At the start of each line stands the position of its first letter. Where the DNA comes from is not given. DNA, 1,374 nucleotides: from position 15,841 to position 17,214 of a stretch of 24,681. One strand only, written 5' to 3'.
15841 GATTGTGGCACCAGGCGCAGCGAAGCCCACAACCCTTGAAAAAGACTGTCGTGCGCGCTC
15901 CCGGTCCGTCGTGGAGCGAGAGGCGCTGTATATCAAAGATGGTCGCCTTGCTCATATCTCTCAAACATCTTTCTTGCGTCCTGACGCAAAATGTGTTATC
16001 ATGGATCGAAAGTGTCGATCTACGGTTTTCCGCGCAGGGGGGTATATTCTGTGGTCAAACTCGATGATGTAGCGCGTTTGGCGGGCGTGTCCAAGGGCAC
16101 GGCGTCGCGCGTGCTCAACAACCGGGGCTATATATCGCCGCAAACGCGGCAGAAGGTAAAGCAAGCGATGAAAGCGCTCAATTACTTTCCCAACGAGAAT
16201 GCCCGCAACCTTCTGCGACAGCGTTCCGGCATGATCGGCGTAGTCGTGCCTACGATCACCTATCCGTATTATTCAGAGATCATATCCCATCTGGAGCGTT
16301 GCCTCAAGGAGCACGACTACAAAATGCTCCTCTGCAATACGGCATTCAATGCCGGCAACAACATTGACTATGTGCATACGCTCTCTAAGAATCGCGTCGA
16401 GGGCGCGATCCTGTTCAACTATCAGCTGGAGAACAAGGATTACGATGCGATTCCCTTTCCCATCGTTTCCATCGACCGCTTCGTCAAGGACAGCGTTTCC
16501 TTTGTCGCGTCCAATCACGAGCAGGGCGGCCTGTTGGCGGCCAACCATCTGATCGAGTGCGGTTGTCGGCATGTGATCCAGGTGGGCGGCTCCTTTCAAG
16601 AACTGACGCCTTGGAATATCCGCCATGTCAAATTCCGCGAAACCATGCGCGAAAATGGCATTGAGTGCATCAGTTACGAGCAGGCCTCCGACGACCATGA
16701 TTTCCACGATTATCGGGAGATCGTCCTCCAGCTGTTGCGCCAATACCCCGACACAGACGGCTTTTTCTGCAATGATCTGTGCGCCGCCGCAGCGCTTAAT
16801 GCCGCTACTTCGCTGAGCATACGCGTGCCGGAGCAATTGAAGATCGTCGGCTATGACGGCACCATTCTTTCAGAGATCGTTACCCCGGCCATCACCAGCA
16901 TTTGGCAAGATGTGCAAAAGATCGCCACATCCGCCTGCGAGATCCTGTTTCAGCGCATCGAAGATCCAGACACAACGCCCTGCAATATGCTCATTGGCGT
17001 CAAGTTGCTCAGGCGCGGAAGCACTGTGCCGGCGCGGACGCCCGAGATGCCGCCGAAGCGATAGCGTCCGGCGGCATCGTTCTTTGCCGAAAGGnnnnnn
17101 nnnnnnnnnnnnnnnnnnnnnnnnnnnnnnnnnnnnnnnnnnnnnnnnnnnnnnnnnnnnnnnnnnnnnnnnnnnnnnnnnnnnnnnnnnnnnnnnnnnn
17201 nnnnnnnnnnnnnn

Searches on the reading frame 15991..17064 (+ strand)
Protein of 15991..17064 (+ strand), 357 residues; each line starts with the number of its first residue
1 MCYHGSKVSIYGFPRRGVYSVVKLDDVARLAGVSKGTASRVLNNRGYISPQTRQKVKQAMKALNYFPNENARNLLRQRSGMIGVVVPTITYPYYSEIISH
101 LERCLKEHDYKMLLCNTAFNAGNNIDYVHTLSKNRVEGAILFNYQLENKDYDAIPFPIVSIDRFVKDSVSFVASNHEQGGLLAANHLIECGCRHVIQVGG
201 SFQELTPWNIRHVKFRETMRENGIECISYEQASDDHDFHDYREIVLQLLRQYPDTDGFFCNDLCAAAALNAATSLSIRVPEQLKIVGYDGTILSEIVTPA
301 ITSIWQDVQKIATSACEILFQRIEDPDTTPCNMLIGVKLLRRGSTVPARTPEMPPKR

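Call 8: search_protein_families(library=pfam, proteins=[window:15991-17064:+], max_evalue=0.001)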
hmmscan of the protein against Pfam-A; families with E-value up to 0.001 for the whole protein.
window:15991-17064:+ (357 aa): 3 families
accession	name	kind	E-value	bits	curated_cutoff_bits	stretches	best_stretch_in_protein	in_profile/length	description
PF13377.12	Peripla_BP_3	-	1.6e-26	93.8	26.5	1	184-345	1-167/167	Periplasmic binding protein-like domain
PF00356.27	LacI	-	2.9e-21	75.4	27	1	24-68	2-46/46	Bacterial regulatory proteins, lacI family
PF00532.27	Peripla_BP_1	-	1.1e-12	48.4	22.2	1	81-340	3-278/281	Periplasmic binding proteins and sugar binding domain of LacI family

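Call 54: search_protein_families(library=ncbifam, proteins=[window:15991-17064:+], max_evalue=0.00001)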
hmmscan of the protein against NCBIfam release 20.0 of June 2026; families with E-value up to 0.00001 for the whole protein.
window:15991-17064:+ (357 aa): 17 families
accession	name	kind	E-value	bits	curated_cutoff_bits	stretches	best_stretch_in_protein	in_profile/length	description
NF047341.1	lactose_RbsR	equivalog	3.4e-55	187.7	382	1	23-346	4-329/331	ribose utilization transcriptional repressor RbsR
NF007743.0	PRK10423.1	equivalog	2.9e-49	168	531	1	23-344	3-329/330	ribose operon transcriptional repressor RbsR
NF007075.0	PRK09526.1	subfamily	9.8e-49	166.1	340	1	22-352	6-338/358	LacI family DNA-binding transcriptional regulator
NF007979.0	PRK10703.1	equivalog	3.5e-47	161.2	501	1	24-344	4-330/341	HTH-type transcriptional repressor PurR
NF052440.1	TransRegGNTRPSEAE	equivalog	2.2e-46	158.5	400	1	22-345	6-333/333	HTH-type transcriptional regulator GntR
TIGR01481.1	ccpA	equivalog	7.8e-41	140.6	442.35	1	22-345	3-329/330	catabolite control protein A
NF008269.0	PRK11041.1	equivalog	1.4e-40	139.4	436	1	22-348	10-340/342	DNA-binding transcriptional regulator CytR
NF047913.1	TransRegIdnR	equivalog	5.4e-36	124.5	500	1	22-333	6-319/331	DNA-binding transcriptional regulator IdnR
NF008002.0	PRK10727.1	equivalog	1.8e-34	119.3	557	1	24-347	4-331/341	HTH-type transcriptional regulator GalR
NF007706.0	PRK10401.1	equivalog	3.5e-34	118.6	555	1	23-325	3-309/346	HTH-type transcriptional regulator GalS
TIGR02417.1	fruct_sucro_rep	subfamily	1.8e-33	116.2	389.55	1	23-342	1-326/327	D-fructose-responsive transcription factor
NF007449.0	PRK10014.1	subfamily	1e-32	113.5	310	1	22-342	7-341/342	Mal regulon transcriptional regulator MalI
NF008452.0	PRK11303.1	equivalog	1.4e-31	109.9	385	1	22-341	1-327/332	catabolite repressor/activator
NF051853.1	TransRegUriRCory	equivalog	3.8e-31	108.4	550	1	24-345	3-324/327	transcriptional regulator UriR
NF011563.0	PRK14987.1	equivalog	2e-26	93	433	1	24-343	8-329/331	gluconate operon transcriptional repressor GntR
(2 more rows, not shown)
